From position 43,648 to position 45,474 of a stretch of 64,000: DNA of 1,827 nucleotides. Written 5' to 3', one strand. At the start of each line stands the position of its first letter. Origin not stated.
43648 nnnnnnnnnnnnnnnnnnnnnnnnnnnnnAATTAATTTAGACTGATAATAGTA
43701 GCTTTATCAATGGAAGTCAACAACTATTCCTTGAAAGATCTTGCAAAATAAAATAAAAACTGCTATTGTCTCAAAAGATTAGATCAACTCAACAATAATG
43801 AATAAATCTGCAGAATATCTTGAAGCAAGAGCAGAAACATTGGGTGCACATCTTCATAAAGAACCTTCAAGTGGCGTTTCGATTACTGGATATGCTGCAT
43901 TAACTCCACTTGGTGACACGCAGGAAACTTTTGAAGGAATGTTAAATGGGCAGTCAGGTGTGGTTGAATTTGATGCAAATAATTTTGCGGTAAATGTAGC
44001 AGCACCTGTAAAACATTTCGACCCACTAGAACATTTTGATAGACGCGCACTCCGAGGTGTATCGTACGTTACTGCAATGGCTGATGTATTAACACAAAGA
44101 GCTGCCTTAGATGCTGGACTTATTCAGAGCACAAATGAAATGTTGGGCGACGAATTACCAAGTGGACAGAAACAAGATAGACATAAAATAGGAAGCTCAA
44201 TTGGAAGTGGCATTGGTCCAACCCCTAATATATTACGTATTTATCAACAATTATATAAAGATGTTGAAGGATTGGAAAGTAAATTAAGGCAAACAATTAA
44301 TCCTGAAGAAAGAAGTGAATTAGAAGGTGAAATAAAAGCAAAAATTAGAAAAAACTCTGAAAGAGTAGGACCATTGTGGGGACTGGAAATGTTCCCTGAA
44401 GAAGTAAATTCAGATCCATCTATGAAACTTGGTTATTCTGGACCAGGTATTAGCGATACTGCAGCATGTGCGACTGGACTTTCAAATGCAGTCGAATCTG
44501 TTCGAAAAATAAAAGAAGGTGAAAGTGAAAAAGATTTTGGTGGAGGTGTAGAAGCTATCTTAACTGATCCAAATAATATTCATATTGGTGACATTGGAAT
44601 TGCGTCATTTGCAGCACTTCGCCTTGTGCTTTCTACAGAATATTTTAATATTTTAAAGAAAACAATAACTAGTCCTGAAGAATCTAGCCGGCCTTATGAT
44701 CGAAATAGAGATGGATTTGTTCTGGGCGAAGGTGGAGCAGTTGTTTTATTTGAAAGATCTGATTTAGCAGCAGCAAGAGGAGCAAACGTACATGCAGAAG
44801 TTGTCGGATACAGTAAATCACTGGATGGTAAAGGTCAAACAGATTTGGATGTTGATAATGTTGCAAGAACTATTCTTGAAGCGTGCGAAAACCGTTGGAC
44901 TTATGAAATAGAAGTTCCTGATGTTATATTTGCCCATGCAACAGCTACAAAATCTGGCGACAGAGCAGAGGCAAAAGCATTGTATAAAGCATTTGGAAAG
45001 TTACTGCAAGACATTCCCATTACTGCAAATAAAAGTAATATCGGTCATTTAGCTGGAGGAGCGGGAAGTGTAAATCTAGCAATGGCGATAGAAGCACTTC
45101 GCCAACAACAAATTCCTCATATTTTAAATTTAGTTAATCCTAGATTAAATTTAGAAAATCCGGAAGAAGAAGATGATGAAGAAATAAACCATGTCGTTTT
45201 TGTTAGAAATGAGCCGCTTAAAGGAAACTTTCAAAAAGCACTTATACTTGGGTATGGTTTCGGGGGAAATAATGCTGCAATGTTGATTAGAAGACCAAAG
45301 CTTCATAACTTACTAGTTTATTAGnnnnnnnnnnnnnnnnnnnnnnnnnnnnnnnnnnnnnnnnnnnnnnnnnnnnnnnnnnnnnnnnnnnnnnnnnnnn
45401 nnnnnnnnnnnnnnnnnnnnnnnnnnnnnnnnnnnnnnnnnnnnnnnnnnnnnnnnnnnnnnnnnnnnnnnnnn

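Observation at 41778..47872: Compact fatty-acid/polyketide-type elongation gene cluster (KAS III, methyltransferase, KAS I/II, ER-DH fusion, KR) with no visible ACP or FabD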

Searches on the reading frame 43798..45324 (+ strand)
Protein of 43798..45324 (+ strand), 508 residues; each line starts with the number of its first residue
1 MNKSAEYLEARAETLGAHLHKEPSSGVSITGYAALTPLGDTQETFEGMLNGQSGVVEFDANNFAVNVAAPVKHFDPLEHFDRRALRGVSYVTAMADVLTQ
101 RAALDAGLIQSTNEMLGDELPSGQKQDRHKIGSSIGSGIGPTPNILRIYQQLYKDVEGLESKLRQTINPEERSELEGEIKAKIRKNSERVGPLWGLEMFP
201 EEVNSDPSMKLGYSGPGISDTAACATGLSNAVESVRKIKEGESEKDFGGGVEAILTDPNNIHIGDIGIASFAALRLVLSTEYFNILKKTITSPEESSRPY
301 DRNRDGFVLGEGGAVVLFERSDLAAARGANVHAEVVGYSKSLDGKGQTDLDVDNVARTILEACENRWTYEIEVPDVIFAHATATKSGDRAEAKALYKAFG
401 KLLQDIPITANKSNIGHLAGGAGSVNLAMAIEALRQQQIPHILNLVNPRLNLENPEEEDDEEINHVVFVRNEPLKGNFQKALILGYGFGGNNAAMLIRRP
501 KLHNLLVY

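Call 3: search_protein_families(library=pfam, proteins=[window:43798-45324:+], max_evalue=0.01)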
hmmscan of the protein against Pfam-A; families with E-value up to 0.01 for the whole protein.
window:43798-45324:+ (508 aa): 2 families
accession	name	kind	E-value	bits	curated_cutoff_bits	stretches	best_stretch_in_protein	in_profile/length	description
PF02801.28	Ketoacyl-synt_C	-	7.6e-21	74.8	20.8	1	332-445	1-118/119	Beta-ketoacyl synthase, C-terminal domain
PF00109.32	ketoacyl-synt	-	3.2e-17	63.4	20.8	1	26-321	3-250/252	Beta-ketoacyl synthase, N-terminal domain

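Call 4: search_protein_families(library=ncbifam, proteins=[window:43798-45324:+], max_evalue=0.01)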
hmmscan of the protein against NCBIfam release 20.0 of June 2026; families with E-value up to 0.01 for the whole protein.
window:43798-45324:+ (508 aa): 19 families
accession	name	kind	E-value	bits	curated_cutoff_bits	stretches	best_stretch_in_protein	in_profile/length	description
TIGR03150.1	fabF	equivalog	7.4e-71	239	493.75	2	177-497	114-406/407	beta-ketoacyl-ACP synthase II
NF005589.0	PRK07314.1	subfamily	4.8e-69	233.1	387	2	178-499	118-411/413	beta-ketoacyl-ACP synthase II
NF004970.0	PRK06333.1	subfamily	1.9e-57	195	525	2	188-499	137-421/424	beta-ketoacyl-ACP synthase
NF006274.0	PRK08439.1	equivalog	9.3e-50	169.6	621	2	208-498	146-404/406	beta-ketoacyl-ACP synthase II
NF005916.1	PRK07910.1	equivalog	7e-49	166.9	560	2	215-496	162-414/418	KasA/KasB family beta-ketoacyl-ACP synthase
NF006434.0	PRK08722.1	equivalog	5.5e-46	157.3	759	2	176-499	116-413/414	beta-ketoacyl-ACP synthase II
NF006587.0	PRK09116.1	equivalog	1.7e-43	149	470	2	290-499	212-406/408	beta-ketoacyl-ACP synthase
NF004618.0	PRK05952.1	equivalog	7.3e-41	140.3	455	1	196-499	119-382/384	beta-ketoacyl-ACP synthase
NF005490.0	PRK07103.1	equivalog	1.8e-35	122.8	445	1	180-499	125-412/414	polyketide beta-ketoacyl:acyl carrier protein synthase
NF058662.1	cispenta_AmcF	equivalog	3e-34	118.6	325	1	294-496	175-366/369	cispentacin biosynthesis acyltransferase subunit AmcF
NF005935.0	PRK07967.1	equivalog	3.4e-33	115.1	630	2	210-500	148-404/406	beta-ketoacyl-ACP synthase I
NF005076.0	PRK06501.1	equivalog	7.2e-32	110.8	629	1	209-498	160-421/425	beta-ketoacyl-ACP synthase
NF040607.1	mycolic_Pks13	equivalog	2.5e-21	74.9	2100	1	212-500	259-526/1680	polyketide synthase Pks13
NF045894.1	PKS_plus_SDR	equivalog_domain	1.3e-19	69.4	1740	1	286-498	213-425/1515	type I polyketide synthase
NF006618.0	PRK09185.1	subfamily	1.7e-19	70.2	407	1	294-499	207-392/394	beta-ketoacyl-ACP synthase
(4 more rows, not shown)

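Call 23: find_homologous_proteins(query=window:43798-45324:+)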
Query window:43798-45324:+ (508 aa): 6632 proteins with E <= 0.001 among 8000 candidates; the best 120 are listed.
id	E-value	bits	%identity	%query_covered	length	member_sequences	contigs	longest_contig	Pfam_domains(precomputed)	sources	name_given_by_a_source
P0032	0.0e+0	1130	100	100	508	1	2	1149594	PF00109.33,PF02801.29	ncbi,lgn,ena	-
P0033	1.4e-196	672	63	99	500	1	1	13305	PF00109.33,PF02801.29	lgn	-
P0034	6.1e-112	393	42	98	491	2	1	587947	PF00109.33,PF02801.29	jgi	-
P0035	2.0e-111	392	42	99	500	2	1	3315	PF00109.33,PF02801.29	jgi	jgi:3-oxoacyl-(acyl-carrier-protein) synthase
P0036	6.9e-110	386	44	98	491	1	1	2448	PF00109.33,PF02801.29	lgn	-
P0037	7.8e-100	353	44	96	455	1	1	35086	PF00109.33,PF02801.29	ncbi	-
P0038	3.0e-99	351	44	98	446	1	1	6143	PF00109.33,PF02801.29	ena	-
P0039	2.9e-98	348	44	98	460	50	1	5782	PF00109.33,PF02801.29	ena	-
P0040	5.9e-98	347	44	98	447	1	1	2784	PF00109.33,PF02801.29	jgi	-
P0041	1.2e-97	346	44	98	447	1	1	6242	PF00109.33,PF02801.29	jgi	-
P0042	1.7e-97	346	44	98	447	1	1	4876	PF00109.33,PF02801.29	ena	-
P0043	1.8e-97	345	44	98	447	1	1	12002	PF00109.33,PF02801.29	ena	-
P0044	2.1e-97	345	43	98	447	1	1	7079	PF00109.33,PF02801.29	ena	-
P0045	2.3e-97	345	43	99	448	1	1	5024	PF00109.33,PF02801.29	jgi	-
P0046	2.6e-97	345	44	98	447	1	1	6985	PF00109.33,PF02801.29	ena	-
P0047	2.7e-97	345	44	98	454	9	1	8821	PF00109.33,PF02801.29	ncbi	-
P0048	3.6e-97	345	44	98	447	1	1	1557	PF00109.33,PF02801.29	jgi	-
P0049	5.1e-97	344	43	99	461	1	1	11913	PF00109.33,PF02801.29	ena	-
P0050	5.9e-97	344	43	98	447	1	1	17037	PF00109.33,PF02801.29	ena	-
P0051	6.6e-97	344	43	98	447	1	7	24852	PF00109.33,PF02801.29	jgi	-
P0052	6.6e-97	344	43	98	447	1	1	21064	PF00109.33,PF02801.29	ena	-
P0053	1.1e-96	343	43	98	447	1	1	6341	PF00109.33,PF02801.29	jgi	-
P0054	1.1e-96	343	43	98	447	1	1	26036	PF00109.33,PF02801.29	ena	-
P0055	1.2e-96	343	43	98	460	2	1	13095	PF00109.33,PF02801.29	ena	-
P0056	1.4e-96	343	43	98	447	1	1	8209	PF00109.33,PF02801.29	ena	-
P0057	2.0e-96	342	43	98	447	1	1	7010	PF00109.33,PF02801.29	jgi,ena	-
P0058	3.1e-96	341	43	98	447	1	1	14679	PF00109.33,PF02801.29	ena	-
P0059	3.3e-96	341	43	98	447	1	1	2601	PF00109.33,PF02801.29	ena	-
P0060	3.6e-96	341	43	98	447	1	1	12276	PF00109.33,PF02801.29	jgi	-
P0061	4.2e-96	341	43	98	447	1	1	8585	PF00109.33,PF02801.29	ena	-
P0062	5.2e-96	341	43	98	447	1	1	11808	PF00109.33,PF02801.29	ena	-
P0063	5.7e-96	341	41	98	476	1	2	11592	PF00109.33,PF02801.29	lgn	-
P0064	1.3e-95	339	43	98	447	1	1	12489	PF00109.33,PF02801.29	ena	-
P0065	2.3e-95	339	43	98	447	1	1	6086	PF00109.33,PF02801.29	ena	-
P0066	2.7e-95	338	42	94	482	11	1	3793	PF00109.33,PF02801.29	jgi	-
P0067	3.0e-95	338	41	99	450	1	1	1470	PF00109.33,PF02801.29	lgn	-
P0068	4.1e-95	338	40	98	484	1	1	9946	PF00109.33,PF02801.29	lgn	-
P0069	7.8e-95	337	42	99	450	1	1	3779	PF00109.33,PF02801.29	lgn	-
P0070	5.7e-94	334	42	95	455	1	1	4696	PF00109.33,PF02801.29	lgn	-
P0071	1.3e-93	333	44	96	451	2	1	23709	PF00109.33,PF02801.29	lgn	-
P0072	2.6e-93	332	41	97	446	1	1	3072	PF00109.33,PF02801.29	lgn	-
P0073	5.8e-92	327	43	97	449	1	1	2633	PF00109.33,PF02801.29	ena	-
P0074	1.7e-91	326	42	99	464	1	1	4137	PF00109.33,PF02801.29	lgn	-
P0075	2.1e-90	322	42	97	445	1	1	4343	PF00109.33,PF02801.29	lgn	-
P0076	1.6e-89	319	43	96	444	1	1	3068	PF00109.33,PF02801.29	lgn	-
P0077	2.0e-89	319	41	98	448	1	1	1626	PF00109.33,PF02801.29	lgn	-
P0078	3.4e-89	318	43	97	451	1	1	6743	PF00109.33,PF02801.29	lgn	-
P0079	5.4e-89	318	41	98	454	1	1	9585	PF00109.33,PF02801.29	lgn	-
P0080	9.4e-89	317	41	97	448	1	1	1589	PF00109.33,PF02801.29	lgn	-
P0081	1.0e-88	317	41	99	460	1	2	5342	PF00109.33,PF02801.29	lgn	-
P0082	1.8e-88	316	40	97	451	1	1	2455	PF00109.33,PF02801.29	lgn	-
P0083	5.2e-88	314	40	96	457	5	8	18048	PF00109.33,PF02801.29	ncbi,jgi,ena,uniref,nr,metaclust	ncbi:hypothetical protein A3F03_02775 [Candidatus Roizmanbacteria bacterium RIFCSPHIGHO2_12_FULL_41_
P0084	2.6e-87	312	41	98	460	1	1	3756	PF00109.33,PF02801.29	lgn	-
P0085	3.2e-87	312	41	98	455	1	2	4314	PF00109.33,PF02801.29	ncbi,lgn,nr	ncbi:MAG: beta-ketoacyl-[acyl-carrier-protein] synthase family protein [Candidatus Levybacteria bact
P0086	8.8e-87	310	41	98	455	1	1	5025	PF00109.33,PF02801.29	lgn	-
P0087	1.3e-86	310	40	97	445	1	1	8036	PF00109.33,PF02801.29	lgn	-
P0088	2.7e-86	309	40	97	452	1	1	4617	PF00109.33,PF02801.29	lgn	-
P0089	3.5e-86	308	41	96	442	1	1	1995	PF00109.33,PF02801.29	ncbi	-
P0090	7.3e-86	307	41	96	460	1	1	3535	PF00109.33,PF02801.29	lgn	-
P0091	1.4e-85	306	41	97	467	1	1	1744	PF00109.33,PF02801.29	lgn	-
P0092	1.8e-85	306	39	99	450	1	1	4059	PF00109.33,PF02801.29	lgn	-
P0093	3.4e-85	305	41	97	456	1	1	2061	PF00109.33,PF02801.29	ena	-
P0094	8.1e-85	304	42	96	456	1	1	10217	PF00109.33,PF02801.29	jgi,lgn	jgi:3-oxoacyl-[acyl-carrier-protein] synthase II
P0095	9.0e-85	304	39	95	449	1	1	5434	PF00109.33,PF02801.29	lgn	-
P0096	3.0e-84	302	42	95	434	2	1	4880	PF00109.33,PF02801.29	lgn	-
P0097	3.1e-84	302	39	97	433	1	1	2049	PF00109.33,PF02801.29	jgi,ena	-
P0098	4.1e-84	301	43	96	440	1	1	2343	PF00109.33,PF02801.29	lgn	-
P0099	7.2e-84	301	39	97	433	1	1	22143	PF00109.33,PF02801.29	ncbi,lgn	-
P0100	1.6e-83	299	40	98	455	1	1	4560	PF00109.33,PF02801.29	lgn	-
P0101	1.9e-83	299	40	98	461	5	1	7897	PF00109.33,PF02801.29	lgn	-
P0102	3.4e-83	298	40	99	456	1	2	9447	PF00109.33,PF02801.29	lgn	-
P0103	5.0e-83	298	39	94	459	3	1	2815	PF00109.33,PF02801.29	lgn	-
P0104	1.4e-82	296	43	88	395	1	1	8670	PF00109.33,PF02801.29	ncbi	ncbi:hypothetical protein CO010_03860, partial [Candidatus Shapirobacteria bacterium CG_4_8_14_3_um_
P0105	1.7e-82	296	39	97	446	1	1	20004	PF00109.33,PF02801.29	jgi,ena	-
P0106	2.5e-82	296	38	98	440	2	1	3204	PF00109.33,PF02801.29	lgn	-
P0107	4.1e-82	295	39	97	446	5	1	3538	PF00109.33,PF02801.29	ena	-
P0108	8.2e-82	294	38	96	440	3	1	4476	PF00109.33,PF02801.29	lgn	-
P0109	2.3e-81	292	40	96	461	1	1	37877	PF00109.33,PF02801.29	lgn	-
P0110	3.5e-80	289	39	94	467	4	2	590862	PF00109.33,PF02801.29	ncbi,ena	-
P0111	1.6e-79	286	39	98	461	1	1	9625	PF00109.33,PF02801.29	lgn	-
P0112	1.3e-77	280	38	97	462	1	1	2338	PF00109.33,PF02801.29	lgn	-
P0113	7.8e-76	274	38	98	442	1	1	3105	PF00109.33,PF02801.29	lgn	-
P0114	1.2e-75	274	37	93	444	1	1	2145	PF00109.33,PF02801.29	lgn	-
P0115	2.3e-75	273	38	96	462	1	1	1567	PF00109.33,PF02801.29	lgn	-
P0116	8.6e-72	261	34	97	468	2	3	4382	PF00109.33,PF02801.29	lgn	-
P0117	2.8e-69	253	35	96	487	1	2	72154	PF00109.33,PF02801.29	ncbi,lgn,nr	ncbi:beta-ketoacyl-[acyl-carrier-protein] synthase family protein [Candidatus Daviesbacteria bacteri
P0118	1.4e-67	247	36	97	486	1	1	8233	PF00109.33,PF02801.29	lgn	-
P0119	3.6e-65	239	40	81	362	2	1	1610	PF00109.33,PF02801.29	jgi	jgi:3-oxoacyl-[acyl-carrier-protein] synthase II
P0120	5.1e-65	238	40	82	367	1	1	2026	PF00109.33,PF02801.29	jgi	jgi:3-oxoacyl-[acyl-carrier-protein] synthase II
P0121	1.4e-60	224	33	97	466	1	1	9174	PF00109.33,PF02801.29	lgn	-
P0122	8.0e-55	205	33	97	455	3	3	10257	PF00109.33,PF02801.29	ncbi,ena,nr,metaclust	ncbi:MAG: 3-oxoacyl-[acyl-carrier-protein] synthase 2 [Candidatus Levybacteria bacterium GW2011_GWB1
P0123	1.2e-53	201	33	96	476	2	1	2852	PF00109.33,PF02801.29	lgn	-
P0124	3.1e-47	180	31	93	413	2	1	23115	PF00109.33,PF02801.29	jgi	-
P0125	1.4e-46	178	29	93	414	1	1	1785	PF00109.33,PF02801.29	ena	-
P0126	1.7e-46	177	32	96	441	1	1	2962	PF00109.33,PF02801.29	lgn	-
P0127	1.8e-46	177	32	93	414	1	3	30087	PF00109.33,PF02801.29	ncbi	-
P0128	2.4e-46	177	31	93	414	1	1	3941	PF00109.33,PF02801.29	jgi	-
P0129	2.4e-46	177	29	93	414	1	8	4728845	PF00109.33,PF02801.29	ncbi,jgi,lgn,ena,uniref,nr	ncbi:beta-ketoacyl-ACP synthase II [Hydrogenophaga sp. YM1]|uniref:beta-ketoacyl-ACP synthase II n=1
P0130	2.9e-46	177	31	93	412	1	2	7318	PF00109.33,PF00108.30,PF02801.29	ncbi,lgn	-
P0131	3.3e-46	176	31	93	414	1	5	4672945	PF00109.33,PF02801.29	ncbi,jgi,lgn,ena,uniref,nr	ncbi:MAG: beta-ketoacyl-ACP synthase II [Comamonadaceae bacterium]|jgi:3-oxoacyl-[acyl-carrier-prote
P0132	3.4e-46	176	31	93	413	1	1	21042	PF00109.33,PF02801.29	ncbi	-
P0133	3.9e-46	176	31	93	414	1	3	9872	PF00109.33,PF02801.29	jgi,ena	-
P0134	4.4e-46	176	31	93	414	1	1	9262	PF00109.33,PF02801.29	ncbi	-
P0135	6.0e-46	176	29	93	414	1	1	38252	PF00109.33,PF02801.29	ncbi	-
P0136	6.3e-46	176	31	93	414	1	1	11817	PF00109.33,PF02801.29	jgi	-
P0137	8.7e-46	175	31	93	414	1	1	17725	PF00109.33,PF02801.29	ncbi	-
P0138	1.0e-45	175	31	93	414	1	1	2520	PF00109.33,PF02801.29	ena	-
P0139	1.0e-45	175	31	93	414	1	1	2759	PF00109.33,PF02801.29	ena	-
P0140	1.2e-45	175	30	93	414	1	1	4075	PF00109.33,PF02801.29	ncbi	-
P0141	1.2e-45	175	31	93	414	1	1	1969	PF00109.33,PF02801.29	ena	-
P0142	2.2e-45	174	30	93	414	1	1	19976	PF00109.33,PF02801.29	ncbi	-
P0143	2.4e-45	174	31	93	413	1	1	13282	PF00109.33,PF02801.29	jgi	jgi:3-oxoacyl-[acyl-carrier-protein] synthase II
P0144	3.4e-45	173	31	93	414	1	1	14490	PF00109.33,PF02801.29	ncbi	-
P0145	4.5e-45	173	31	93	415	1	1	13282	PF00109.33,PF02801.29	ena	-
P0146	4.5e-45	173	30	93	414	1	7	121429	PF00109.33,PF02801.29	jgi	jgi:3-oxoacyl-[acyl-carrier-protein] synthase II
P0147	5.5e-45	172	31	93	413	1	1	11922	PF00109.33,PF02801.29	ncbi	-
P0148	5.6e-45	172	30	93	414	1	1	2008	PF00109.33,PF02801.29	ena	-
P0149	5.7e-45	172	31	93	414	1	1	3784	PF00109.33,PF02801.29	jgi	jgi:3-oxoacyl-[acyl-carrier-protein] synthase II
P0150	7.0e-45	172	30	93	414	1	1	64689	PF00109.33,PF02801.29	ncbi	-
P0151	7.2e-45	172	30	93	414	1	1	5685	PF00109.33,PF02801.29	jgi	jgi:3-oxoacyl-[acyl-carrier-protein] synthase II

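Call 24: find_encoding_contigs(protein=P0110, flank=10000, max_places=1)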
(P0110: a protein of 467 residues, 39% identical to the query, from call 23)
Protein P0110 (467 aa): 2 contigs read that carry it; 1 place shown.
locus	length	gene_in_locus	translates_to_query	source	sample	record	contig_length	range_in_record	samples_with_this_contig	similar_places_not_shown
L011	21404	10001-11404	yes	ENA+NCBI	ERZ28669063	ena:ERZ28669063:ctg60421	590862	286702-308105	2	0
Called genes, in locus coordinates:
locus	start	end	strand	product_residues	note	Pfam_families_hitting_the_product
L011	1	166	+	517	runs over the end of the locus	PF03354:TerL_ATPase, PF20441:TerL_nuclease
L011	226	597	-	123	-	-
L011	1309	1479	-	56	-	-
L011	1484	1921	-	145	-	PF08570:DUF1761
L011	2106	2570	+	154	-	PF10604:Polyketide_cyc2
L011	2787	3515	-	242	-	PF00005:ABC_tran, PF02463:SMC_N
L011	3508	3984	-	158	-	PF02687:FtsX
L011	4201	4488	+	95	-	-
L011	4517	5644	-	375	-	PF04851:ResIII (weak)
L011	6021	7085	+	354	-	-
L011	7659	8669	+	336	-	PF14659:Phage_int_SAM_3, PF00589:Phage_integrase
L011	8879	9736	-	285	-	PF08241:Methyltransf_11 (weak), PF08242:Methyltransf_12 (weak), PF13649:Methyltransf_25 (weak)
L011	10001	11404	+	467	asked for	PF00109:ketoacyl-synt, PF02801:Ketoacyl-synt_C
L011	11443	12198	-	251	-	PF00106:adh_short, PF01370:Epimerase (weak), PF08659:KR, PF23441:SDR (faint), PF13561:adh_short_C2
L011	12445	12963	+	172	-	-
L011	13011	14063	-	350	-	-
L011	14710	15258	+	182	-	PF00829:Ribosomal_L21p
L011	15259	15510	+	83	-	PF01016:Ribosomal_L27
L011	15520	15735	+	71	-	PF01197:Ribosomal_L31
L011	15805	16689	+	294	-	PF07136:DUF1385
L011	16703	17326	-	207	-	PF01502:PRA-CH, PF01503:PRA-PH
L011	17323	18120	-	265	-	PF00977:His_biosynth, PF03060:NMO (faint)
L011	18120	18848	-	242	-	PF00977:His_biosynth, PF02581:TMP-TENI (faint), PF01207:Dus (weak)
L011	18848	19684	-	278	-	PF00117:GATase, PF01174:SNO, PF07685:GATase_3 (weak)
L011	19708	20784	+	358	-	PF06723:MreB_Mbl, PF00022:Actin (faint), PF00012:HSP70, PF14450:FtsA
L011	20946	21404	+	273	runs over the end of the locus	PF04085:MreC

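Call 25: find_encoding_contigs(protein=P0117, flank=10000, max_places=1)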
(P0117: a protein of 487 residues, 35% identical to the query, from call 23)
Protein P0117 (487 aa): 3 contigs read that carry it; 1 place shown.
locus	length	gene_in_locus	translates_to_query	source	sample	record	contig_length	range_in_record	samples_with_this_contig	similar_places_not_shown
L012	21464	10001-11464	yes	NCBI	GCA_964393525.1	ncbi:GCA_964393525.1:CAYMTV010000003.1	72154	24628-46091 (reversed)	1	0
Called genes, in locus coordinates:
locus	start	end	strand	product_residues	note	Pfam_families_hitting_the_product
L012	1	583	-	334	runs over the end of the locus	PF02618:YceG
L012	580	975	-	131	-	PF03652:RuvX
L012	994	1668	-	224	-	PF04203:Sortase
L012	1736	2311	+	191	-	PF20221:DUF6580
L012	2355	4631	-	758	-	-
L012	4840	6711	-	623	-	PF01411:tRNA-synt_2c, PF07973:tRNA_SAD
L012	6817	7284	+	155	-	PF00702:Hydrolase, PF09419:PGP_phosphatase (weak), PF13419:HAD_2 (weak), PF13242:Hydrolase_like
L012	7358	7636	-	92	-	-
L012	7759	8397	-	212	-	PF12844:HTH_19 (weak), PF13413:HTH_25, PF09136:Glucodextran_B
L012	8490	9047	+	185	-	-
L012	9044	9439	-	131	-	PF18920:DUF5671 (faint)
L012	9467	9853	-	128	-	PF00903:Glyoxalase, PF12681:Glyoxalase_2 (weak), PF18029:Glyoxalase_6 (weak)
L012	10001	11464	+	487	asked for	PF00109:ketoacyl-synt, PF02801:Ketoacyl-synt_C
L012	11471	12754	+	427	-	PF00109:ketoacyl-synt, PF02801:Ketoacyl-synt_C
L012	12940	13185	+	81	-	PF04255:DUF433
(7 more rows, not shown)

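Call 26: find_encoding_contigs(protein=P0037, flank=10000, max_places=1)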
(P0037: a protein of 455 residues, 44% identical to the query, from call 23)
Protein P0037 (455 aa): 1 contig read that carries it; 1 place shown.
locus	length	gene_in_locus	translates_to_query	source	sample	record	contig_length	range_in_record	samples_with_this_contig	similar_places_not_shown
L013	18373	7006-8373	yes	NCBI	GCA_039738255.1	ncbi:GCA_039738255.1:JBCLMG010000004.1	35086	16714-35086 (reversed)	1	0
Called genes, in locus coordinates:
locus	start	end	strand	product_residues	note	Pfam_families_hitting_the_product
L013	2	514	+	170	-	?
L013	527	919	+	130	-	-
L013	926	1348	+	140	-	-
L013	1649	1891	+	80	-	-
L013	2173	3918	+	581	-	PF13231:PMT_2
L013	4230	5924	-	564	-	PF16158:N_BRCA1_IG (weak)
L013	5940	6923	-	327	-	PF08541:ACP_syn_III_C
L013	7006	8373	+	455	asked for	PF00109:ketoacyl-synt, PF02801:Ketoacyl-synt_C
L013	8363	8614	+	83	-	-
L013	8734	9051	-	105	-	-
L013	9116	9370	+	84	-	-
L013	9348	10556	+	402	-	PF00817:IMS, PF21999:IMS_HHH_1, PF11799:IMS_C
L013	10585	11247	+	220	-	-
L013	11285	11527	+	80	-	-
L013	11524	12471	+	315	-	PF01073:3Beta_HSD, PF01370:Epimerase, PF02719:Polysacc_synt_2 (faint), PF04321:RmlD_sub_bind, PF07993:NAD_binding_4 (faint), PF16363:GDP_Man_Dehyd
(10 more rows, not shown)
